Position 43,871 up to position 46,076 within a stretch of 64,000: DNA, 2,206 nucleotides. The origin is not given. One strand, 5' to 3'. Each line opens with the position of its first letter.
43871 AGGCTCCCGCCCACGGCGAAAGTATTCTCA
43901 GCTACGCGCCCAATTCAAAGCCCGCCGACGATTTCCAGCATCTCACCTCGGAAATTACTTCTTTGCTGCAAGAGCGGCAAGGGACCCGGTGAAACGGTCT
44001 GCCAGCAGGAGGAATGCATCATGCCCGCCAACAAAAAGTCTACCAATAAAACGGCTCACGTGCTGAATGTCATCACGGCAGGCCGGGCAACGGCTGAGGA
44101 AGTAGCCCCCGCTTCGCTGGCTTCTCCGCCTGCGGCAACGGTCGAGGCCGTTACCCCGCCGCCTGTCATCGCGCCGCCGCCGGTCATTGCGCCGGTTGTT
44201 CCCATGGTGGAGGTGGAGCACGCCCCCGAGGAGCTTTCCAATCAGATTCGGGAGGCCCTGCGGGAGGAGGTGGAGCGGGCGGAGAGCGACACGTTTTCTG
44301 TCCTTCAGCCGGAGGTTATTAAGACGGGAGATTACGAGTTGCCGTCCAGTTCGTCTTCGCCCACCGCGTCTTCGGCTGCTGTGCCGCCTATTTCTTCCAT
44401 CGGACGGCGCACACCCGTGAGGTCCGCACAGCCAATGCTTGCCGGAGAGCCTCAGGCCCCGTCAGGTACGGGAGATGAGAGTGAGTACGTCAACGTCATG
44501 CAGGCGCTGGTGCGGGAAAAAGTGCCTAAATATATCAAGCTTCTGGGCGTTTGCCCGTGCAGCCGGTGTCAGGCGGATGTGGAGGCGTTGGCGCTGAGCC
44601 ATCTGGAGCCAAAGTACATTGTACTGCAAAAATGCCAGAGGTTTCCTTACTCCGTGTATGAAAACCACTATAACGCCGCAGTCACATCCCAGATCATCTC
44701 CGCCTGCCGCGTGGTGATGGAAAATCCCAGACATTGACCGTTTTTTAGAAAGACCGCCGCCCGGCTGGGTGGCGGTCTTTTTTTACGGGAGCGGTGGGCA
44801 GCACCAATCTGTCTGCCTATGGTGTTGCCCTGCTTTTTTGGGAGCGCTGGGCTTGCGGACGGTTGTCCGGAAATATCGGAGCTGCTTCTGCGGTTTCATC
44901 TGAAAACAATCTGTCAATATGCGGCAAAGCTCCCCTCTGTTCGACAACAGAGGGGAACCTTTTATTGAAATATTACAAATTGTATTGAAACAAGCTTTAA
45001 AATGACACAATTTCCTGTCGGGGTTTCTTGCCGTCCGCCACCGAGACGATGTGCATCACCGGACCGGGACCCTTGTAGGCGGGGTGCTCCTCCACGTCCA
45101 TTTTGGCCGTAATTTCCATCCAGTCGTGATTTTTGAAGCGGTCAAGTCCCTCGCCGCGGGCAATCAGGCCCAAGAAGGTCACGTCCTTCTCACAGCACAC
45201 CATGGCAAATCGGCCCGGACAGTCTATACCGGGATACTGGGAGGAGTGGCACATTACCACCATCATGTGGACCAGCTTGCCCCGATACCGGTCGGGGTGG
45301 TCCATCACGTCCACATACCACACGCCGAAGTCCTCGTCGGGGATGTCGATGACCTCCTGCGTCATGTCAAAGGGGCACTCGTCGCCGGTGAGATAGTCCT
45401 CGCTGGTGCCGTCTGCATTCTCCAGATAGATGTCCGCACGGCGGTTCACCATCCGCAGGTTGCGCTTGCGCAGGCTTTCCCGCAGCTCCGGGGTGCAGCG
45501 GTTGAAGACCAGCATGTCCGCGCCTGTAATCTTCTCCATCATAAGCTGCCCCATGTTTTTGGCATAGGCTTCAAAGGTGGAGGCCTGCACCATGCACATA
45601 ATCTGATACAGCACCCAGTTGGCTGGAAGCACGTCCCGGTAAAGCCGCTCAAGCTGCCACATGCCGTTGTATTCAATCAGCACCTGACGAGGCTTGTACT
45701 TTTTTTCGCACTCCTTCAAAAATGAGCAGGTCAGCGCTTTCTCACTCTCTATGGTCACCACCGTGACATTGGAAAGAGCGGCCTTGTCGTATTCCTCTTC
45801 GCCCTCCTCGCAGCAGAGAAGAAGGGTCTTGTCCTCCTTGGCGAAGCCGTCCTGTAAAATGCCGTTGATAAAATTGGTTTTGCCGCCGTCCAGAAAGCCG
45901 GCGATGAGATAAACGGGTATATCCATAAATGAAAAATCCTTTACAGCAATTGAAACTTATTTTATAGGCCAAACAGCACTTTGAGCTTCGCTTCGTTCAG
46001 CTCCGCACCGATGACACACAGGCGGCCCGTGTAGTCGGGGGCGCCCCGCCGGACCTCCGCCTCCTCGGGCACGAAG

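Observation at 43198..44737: ParA/Soj-type ATPase paired with a ComFB-domain protein, divergent from fliD: candidate nucleotide-second-messenger-responsive positioning module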

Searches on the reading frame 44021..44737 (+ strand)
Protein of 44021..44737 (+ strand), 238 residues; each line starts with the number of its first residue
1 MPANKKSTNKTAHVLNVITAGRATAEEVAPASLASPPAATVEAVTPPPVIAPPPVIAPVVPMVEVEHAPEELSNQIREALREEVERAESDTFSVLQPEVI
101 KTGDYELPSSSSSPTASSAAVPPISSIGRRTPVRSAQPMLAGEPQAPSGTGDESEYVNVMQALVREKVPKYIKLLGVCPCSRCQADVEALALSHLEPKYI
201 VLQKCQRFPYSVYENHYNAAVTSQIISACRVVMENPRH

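Call 3: search_protein_families(library=pfam, proteins=[window:44021-44737:+], max_evalue=0.01)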
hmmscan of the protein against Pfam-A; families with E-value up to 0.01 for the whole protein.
window:44021-44737:+ (238 aa): 1 family
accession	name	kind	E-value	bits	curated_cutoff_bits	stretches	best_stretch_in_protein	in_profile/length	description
PF10719.14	ComFB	-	2.9e-13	50.1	25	1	157-236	1-83/83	Late competence development protein ComFB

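Call 4: search_protein_families(library=ncbifam, proteins=[window:44021-44737:+], max_evalue=0.01)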
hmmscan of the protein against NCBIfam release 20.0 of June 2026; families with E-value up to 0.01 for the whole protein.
window:44021-44737:+ (238 aa): 1 family
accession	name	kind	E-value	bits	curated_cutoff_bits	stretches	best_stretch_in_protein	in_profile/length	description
NF052654.1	CmpProtComFBBac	equivalog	1.8e-06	27.9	120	1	157-204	3-51/84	late competence protein ComFB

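Call 9: find_homologous_proteins(query=window:44021-44737:+)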
Query window:44021-44737:+ (238 aa): 70 proteins with E <= 0.001 among 2675 candidates.
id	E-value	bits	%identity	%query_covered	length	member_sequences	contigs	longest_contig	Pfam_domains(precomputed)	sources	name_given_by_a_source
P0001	2.4e-131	454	89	100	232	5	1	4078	PF10719.15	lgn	-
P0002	1.3e-115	403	82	100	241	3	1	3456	PF10719.15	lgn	-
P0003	2.7e-113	395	79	100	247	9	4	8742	PF10719.15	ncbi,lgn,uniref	ncbi:hypothetical protein SDC9_58324 [bioreactor metagenome]|uniref:Late competence development prot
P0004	3.1e-99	349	75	100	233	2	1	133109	PF10719.15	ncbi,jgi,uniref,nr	ncbi:late competence development ComFB family protein [Oscillibacter sp.]|uniref:late competence dev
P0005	4.2e-94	333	70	100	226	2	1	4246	PF10719.15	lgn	-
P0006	1.1e-71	259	58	100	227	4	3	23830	PF10719.15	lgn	-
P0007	9.6e-71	256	58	100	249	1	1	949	PF10719.15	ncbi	-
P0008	9.8e-71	256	61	100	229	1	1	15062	PF10719.15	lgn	-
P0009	1.0e-70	256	55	100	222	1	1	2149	PF10719.15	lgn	-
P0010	1.3e-70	256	56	100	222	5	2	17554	PF10719.15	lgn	-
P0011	1.1e-68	250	58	100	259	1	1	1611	PF10719.15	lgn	-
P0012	1.9e-68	249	55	100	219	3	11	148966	PF10719.15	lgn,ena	-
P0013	2.9e-68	248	55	100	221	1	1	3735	PF10719.15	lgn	-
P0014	1.4e-67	246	58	100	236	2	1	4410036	PF10719.15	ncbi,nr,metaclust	ncbi:hypothetical protein OBV_05890 [Oscillibacter valericigenes Sjm18-20]|nr:hypothetical protein O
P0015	1.6e-67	246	57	100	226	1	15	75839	PF10719.15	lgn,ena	-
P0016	4.0e-67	244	56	100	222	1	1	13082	PF10719.15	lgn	-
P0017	3.1e-66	241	54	100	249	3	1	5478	PF10719.15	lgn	-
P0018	3.1e-66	241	54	100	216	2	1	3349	PF10719.15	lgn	-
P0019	6.2e-66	241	53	100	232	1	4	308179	PF10719.15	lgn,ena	-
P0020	2.2e-65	239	53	100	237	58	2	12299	PF10719.15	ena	-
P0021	4.2e-65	238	58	100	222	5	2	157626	PF10719.15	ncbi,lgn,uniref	ncbi:late competence development ComFB family protein [Oscillibacter sp.]|uniref:late competence dev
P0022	4.3e-65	238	54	100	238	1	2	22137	PF10719.15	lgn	-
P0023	5.3e-61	224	53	100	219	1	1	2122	PF10719.15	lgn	-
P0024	1.2e-59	220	53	100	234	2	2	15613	PF10719.15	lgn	-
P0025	4.7e-58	215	52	100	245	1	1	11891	PF10719.15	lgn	-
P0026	2.3e-57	212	47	100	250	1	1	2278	PF10719.15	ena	-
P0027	5.2e-57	211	47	100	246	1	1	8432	PF10719.15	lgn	-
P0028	7.2e-57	211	50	100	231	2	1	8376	PF10719.15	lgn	-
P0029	1.1e-56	210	45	100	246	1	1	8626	PF10719.15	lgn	-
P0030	1.7e-56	210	47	100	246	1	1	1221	PF10719.15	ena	-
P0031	2.3e-56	209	47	100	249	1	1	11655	PF10719.15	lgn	-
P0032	3.9e-56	208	45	100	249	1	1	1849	PF10719.15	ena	-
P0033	4.3e-56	208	45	100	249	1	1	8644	PF10719.15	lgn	-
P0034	4.6e-56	208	48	100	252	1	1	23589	PF10719.15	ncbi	-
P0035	4.8e-56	208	45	100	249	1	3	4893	PF10719.15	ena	-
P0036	7.7e-56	208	47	100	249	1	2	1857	PF10719.15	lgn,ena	-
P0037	1.9e-55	206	47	100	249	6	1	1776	PF10719.15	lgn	-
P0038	2.2e-55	206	47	100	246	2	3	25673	PF10719.15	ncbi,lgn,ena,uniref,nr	ncbi:late competence development ComFB family protein [uncultured Oscillibacter sp.]|uniref:late com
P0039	1.1e-54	204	45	100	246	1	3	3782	PF10719.15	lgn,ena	-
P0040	1.4e-54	203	46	100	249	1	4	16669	PF10719.15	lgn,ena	-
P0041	2.6e-54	203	46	100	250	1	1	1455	PF10719.15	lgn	-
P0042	3.1e-54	202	47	100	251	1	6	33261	PF10719.15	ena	-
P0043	3.1e-54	202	46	100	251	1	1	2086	PF10719.15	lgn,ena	-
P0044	3.7e-54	202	45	100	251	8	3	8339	PF10719.15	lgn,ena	-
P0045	8.9e-54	201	47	100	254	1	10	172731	PF10719.15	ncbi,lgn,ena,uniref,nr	ncbi:late competence development ComFB family protein [uncultured Oscillibacter sp.]|uniref:late com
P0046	1.1e-53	200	47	100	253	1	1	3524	PF10719.15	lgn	-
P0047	1.2e-53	200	45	100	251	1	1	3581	PF10719.15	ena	-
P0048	1.7e-53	200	47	100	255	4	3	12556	PF10719.15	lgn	-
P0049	2.0e-53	200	45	100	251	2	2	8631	PF10719.15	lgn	-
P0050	4.0e-53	199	50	100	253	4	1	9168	PF10719.15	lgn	-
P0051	4.5e-53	198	48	100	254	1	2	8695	PF10719.15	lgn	-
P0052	1.6e-52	197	47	100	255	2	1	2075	PF10719.15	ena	-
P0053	2.4e-52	196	50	100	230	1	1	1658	PF10719.15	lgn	-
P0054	5.9e-52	195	69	39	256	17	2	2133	PF10719.15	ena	-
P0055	6.5e-52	195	54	73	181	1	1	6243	PF10719.15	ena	-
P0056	2.5e-51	193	45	100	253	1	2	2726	PF10719.15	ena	-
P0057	1.8e-50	190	44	100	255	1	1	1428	PF10719.15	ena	-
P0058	7.4e-50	188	44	100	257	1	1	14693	PF10719.15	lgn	-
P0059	1.8e-49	187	44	100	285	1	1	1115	PF10719.15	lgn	-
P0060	2.3e-48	183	44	100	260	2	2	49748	PF10719.15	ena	-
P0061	3.7e-47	179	43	100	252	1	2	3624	PF10719.15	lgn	-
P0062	3.9e-45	173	44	100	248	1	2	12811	PF10719.15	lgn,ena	-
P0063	2.1e-38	151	68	39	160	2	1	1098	PF10719.15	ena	-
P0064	2.6e-30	124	36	100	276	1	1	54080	PF10719.15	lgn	-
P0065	2.2e-27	115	36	100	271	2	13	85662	PF10719.15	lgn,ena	-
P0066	1.1e-26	112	34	100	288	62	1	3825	PF10719.15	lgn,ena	-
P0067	3.3e-26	111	61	35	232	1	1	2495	PF10719.15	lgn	-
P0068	8.6e-24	103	32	100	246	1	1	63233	PF10719.15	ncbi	-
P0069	4.0e-19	87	57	35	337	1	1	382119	PF10719.15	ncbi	-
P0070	2.4e-12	65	39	40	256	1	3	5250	PF10719.15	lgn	-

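Call 14: find_related_loci(query=A1, collection=genome_contigs, flank=8000)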
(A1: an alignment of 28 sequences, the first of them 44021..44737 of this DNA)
Query A1 (238 aa) in genome_contigs; peptide patterns used: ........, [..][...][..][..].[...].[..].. (x = any residue, [..] = any of these).
224 stretches matched a pattern; 161 encode a relative of the query (tblastn E <= 1e-3); the best 80 are kept; 80 distinct loci.
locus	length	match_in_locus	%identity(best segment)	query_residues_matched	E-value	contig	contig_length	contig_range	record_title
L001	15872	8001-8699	92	1-238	9e-122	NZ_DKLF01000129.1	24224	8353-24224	MAG: Oscillibacter sp. UBA6647 UBA6647_contig_1806, whole genome shotgun sequence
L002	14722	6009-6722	92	1-238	4e-122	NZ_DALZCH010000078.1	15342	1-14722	MAG: Oscillibacter sp. isolate CTOTU46994 NODE_222_length_15342_cov_6.222411, whole genome shotgun sequence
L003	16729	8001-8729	82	1-238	5e-102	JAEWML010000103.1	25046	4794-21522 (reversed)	MAG: Bacillota bacterium isolate OH_PDB_135 k127_987405, whole genome shotgun sequence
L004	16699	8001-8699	75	1-238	3e-90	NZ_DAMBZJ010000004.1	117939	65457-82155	MAG: Oscillibacter sp. isolate CTOTU49456 NODE_29_length_117939_cov_3.651776, whole genome shotgun sequence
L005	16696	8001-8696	69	1-238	2e-80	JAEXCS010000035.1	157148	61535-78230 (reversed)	MAG: Bacillota bacterium isolate OH_HBB_122 k127_968218, whole genome shotgun sequence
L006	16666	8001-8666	58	1-238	1e-73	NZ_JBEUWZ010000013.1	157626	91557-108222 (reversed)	MAG: Oscillibacter sp. isolate NK-OSC NODE_33_length_157626_cov_29.121425, whole genome shotgun sequence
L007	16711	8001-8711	54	1-238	5e-73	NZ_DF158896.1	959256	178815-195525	Oscillibacter ruminantium GH1, whole genome shotgun sequence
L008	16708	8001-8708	58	1-238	4e-72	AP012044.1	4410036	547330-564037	Oscillibacter valericigenes Sjm18-20 DNA, complete genome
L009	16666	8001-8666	56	1-238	4e-71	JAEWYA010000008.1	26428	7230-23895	MAG: Bacillota bacterium isolate OH_SFB_157 k127_1353458, whole genome shotgun sequence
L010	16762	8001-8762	47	1-238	1e-52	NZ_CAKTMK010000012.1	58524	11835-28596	MAG: uncultured Oscillibacter sp. isolate REFINED_METABAT215_TOP10_CONTIGS_1500_ASSEMBLY_K77_MERGED__Hadza_PheChl_Fiber-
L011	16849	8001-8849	34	2-238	1e-33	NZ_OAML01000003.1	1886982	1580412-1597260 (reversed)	Pygmaiobacter massiliensis strain Marseille-P3336, whole genome shotgun sequence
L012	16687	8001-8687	36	1-238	4e-32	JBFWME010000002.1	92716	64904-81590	MAG: Lawsonibacter sp. isolate CA_2019_NHSR_82 NODE_669_length_92716_cov_12.094568_NHSR, whole genome shotgun sequence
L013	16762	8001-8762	34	1-238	3e-31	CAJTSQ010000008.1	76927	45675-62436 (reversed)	MAG TPA_asm: uncultured Oscillospiraceae bacterium isolate MGBC105408 genome assembly, contig: MGBC105408.8, whole genom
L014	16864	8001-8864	36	3-238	3e-30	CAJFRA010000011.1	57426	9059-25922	Candidatus Pseudobutyricicoccus lothianensis isolate Chicken_14_mag_102 genome assembly, contig: MAGpy_11413_14_idba_bin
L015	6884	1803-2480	39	1-238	2e-29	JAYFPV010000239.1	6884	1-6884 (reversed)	MAG: Lawsonibacter sp. isolate CA_137_R1 c_CA_000000060123, whole genome shotgun sequence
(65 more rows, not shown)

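Call 20: search_solved_structures(query=window:44021-44737:+, max_evalue=1, show_alignments=3)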
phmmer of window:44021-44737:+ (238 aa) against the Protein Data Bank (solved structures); distinct sequences matched with E-value up to 1: 2.
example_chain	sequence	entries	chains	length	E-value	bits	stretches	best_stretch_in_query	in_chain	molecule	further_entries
4wai_A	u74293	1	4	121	5.9e-05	26.4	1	146-236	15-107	ComF operon protein 2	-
8qzg_1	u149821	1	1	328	0.28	14.4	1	17-74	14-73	YkuD domain-containing protein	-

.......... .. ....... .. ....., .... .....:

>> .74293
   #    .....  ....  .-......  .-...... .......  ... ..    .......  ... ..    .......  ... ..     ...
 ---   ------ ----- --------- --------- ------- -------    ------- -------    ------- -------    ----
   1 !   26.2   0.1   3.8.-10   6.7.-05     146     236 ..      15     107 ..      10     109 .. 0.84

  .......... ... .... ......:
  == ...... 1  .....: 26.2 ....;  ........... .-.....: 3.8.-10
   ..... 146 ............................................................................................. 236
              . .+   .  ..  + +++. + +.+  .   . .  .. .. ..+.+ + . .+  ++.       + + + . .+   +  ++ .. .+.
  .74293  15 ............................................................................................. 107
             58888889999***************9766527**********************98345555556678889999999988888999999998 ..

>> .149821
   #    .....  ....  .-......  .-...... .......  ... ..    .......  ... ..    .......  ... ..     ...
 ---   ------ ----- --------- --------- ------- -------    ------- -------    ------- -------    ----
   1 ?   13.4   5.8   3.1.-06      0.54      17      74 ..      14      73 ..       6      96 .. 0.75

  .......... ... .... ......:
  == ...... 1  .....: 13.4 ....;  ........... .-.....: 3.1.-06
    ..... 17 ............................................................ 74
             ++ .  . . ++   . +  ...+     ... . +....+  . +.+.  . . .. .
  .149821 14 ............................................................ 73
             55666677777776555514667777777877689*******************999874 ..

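Call 48: predict_structure(alignment_id=A1)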
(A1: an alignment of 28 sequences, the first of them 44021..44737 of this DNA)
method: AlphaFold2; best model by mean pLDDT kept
length: 238 residues; sequences in the alignment: 28
mean_pLDDT: 67.2   pTM: 0.40
mean pLDDT of the five models: 67.2, 65.2, 64.5, 62.9, 62.3
residues with pLDDT >= 90: 70; 70-90: 32; 50-70: 54; < 50: 82
segments of 3 or more residues with pLDDT < 50: 3-5, 21-35, 39-41, 49-59, 94-96, 101-107, 109-113, 115-117, 124-130, 132-150
pLDDT, mean of each block of 10 residues (from residue 1): 52 55 43 49 51 46 57 82 70 50 44 48 47 42 44 84 96 97 97 96 85 93 98 93
secondary structure, 60 per line:
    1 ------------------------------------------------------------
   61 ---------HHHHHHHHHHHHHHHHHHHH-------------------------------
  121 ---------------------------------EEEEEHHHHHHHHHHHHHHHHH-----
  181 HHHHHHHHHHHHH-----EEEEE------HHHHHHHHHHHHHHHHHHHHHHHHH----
elements in order: H70-89 E154-158 H159-175 H181-193 E199-203 H210-234

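Call 53: fold_search(model_id=the predicted structure, library=pdb)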
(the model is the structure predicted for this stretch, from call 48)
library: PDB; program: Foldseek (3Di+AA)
matches with E <= 10: 64; with E <= 0.001: 3
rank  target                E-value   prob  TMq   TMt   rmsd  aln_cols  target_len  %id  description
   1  4wai_D                8.8e-05  1.00  0.28  0.70   3.0        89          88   27  Structural characterization of the late competence protein ComFB from Bacillus subtilis. (released 2014-12-10)
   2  4wai_A                1.9e-04  1.00  0.29  0.68   2.7        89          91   26  Structural characterization of the late competence protein ComFB from Bacillus subtilis. (released 2014-12-10)
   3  4wai_B                2.7e-04  1.00  0.28  0.67   3.4        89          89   27  Structural characterization of the late competence protein ComFB from Bacillus subtilis. (released 2014-12-10)
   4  8hja_A                4.6e-03  1.00  0.27  0.40   4.0        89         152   19  The crystal structure of syn_CdgR-(c-di-GMP) from Synechocystis sp. PCC 6803 (released 2023-03-29)
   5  8hja_B                6.0e-03  1.00  0.26  0.47   4.3        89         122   19  The crystal structure of syn_CdgR-(c-di-GMP) from Synechocystis sp. PCC 6803 (released 2023-03-29)
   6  7od1_A                1.0e+00  0.06  0.13  0.09   9.0        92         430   17  Crystal structure of RBR ubiquitin ligase ARIH2 (released 2021-09-15)
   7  4xom_C                1.2e+00  0.07  0.12  0.12  13.4        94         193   12  Coenzyme F420:L-glutamate ligase (FbiB) from Mycobacterium tuberculosis (C-terminal domain). (released 2016-02-17)
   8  3jvt_C                1.6e+00  0.03  0.09  0.13  14.9        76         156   12  Calcium-bound Scallop Myosin Regulatory Domain (Lever Arm) with Reconstituted Complete Light Chains (released 2009-12-01)
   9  3dmd_C                1.8e+00  0.16  0.19  0.15   7.7        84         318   12  Structures and Conformations in Solution of the Signal Recognition Particle Receptor from the archaeon Pyrococcus furi (released 2008-11-11)
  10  9auf_A                1.8e+00  0.08  0.14  0.09  12.2        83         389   16  Cas9d 20bp R-loop Complex (released 2025-01-15)
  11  2vl7                  2.6e+00  0.03  0.12  0.07  12.2        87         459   11  Structure of S. tokodaii Xpd4 (released 2008-05-13)
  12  5vxj_E                2.7e+00  0.03  0.11  0.10  11.8       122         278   13  2.50 A resolution structure of IpaD from Shigella flexneri in complex with single-domain antibody JMK-E3 (released 2017-08-30)
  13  5jmv_D                2.9e+00  0.03  0.09  0.23  13.6        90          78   16  Crystal structure of mjKae1-pfuPcc1 complex (released 2016-07-06)
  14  8w2z_A                3.3e+00  0.07  0.15  0.08  10.0        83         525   14  Cas9d 6bp R-loop Seed Complex (released 2025-01-15)
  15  7od1_B                3.3e+00  0.03  0.13  0.09   8.2        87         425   16  Crystal structure of RBR ubiquitin ligase ARIH2 (released 2021-09-15)
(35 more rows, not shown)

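Call 74: find_encoding_contigs(protein=P0014, flank=10000, max_places=2)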
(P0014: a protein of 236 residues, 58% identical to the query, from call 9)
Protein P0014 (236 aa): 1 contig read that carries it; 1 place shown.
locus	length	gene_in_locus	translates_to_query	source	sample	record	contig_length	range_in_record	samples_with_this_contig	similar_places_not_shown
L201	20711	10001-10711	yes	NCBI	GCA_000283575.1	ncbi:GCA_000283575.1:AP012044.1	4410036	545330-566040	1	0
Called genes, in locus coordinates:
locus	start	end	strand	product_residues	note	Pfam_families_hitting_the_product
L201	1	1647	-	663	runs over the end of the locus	PF11104:PilM_2, PF06723:MreB_Mbl (weak), PF14450:FtsA, PF02597:ThiS (faint)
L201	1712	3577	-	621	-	PF12729:4HB_MCP_1, PF00672:HAMP (faint), PF00015:MCPsignal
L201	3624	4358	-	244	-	PF00005:ABC_tran, PF02463:SMC_N (faint), PF13304:AAA_21 (faint)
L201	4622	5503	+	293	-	PF13529:Peptidase_C39_2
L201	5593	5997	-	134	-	-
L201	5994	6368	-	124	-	PF02561:FliS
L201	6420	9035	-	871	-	PF02465:FliD_N, PF07195:FliD_C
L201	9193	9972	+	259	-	PF00142:Fer4_NifH (weak), PF01656:CbiA, PF02374:ArsA_ATPase (weak), PF06564:CBP_BcsQ, PF09140:MipZ, PF10609:ParA, PF13614:AAA_31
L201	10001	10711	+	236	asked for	PF10719:ComFB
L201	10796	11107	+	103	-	-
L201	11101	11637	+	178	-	PF00583:Acetyltransf_1 (weak), PF13673:Acetyltransf_10 (weak), PF13508:Acetyltransf_7 (weak), PF08445:FR47 (weak)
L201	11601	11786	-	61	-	-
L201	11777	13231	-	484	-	PF05598:DUF772, PF01609:DDE_Tnp_1, PF13751:DDE_Tnp_1_6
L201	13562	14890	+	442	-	PF00563:EAL (weak), PF08668:HDOD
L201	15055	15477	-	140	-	PF13276:HTH_21 (weak), PF13333:rve_2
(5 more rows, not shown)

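Call 81: search_protein_representatives(alignment_id=A1)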
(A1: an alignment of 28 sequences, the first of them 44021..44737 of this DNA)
Query: 28 sequences, 242 profile positions. Proteins with E-value up to 0.001 (for the whole library): 1660; up to 1e-10: 1004; up to 1e-30: 467. The best 150 are listed.
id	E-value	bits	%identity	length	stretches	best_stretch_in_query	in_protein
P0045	6.5e-94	331.3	-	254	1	1-242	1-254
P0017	8.2e-91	321.2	-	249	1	1-242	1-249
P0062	1.2e-79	284.6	-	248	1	1-242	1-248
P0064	1.2e-77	278.1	-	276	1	1-242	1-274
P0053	2.5e-68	247.5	-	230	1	1-242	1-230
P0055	4.2e-68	246.8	-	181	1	64-242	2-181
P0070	3.1e-61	224.3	-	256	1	6-242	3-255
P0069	3.5e-61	224.1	-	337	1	1-242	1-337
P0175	1.0e-60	222.6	-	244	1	1-242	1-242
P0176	8.1e-60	219.7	-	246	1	1-242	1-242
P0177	1.2e-59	219.1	-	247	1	1-242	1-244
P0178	7.9e-59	216.4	-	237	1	1-242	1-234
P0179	9.0e-59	216.2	-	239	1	1-242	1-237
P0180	2.5e-58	214.8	-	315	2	93-242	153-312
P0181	5.8e-58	213.6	-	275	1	1-242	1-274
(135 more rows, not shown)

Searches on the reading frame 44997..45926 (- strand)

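Call 3: search_protein_families(library=pfam, proteins=[window:44997-45926:-], max_evalue=0.01)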
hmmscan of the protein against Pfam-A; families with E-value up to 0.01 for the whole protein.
window:44997-45926:- (309 aa): 2 families
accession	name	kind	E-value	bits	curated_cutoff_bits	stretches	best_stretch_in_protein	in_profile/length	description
PF21537.2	DUF1980_C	-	4.3e-15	56.1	25.9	1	188-304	19-136/141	DUF1980 C-terminal domain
PF02492.25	cobW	-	7.6e-08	32.6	20.7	1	4-145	1-154/180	CobW/HypB/UreG, nucleotide-binding domain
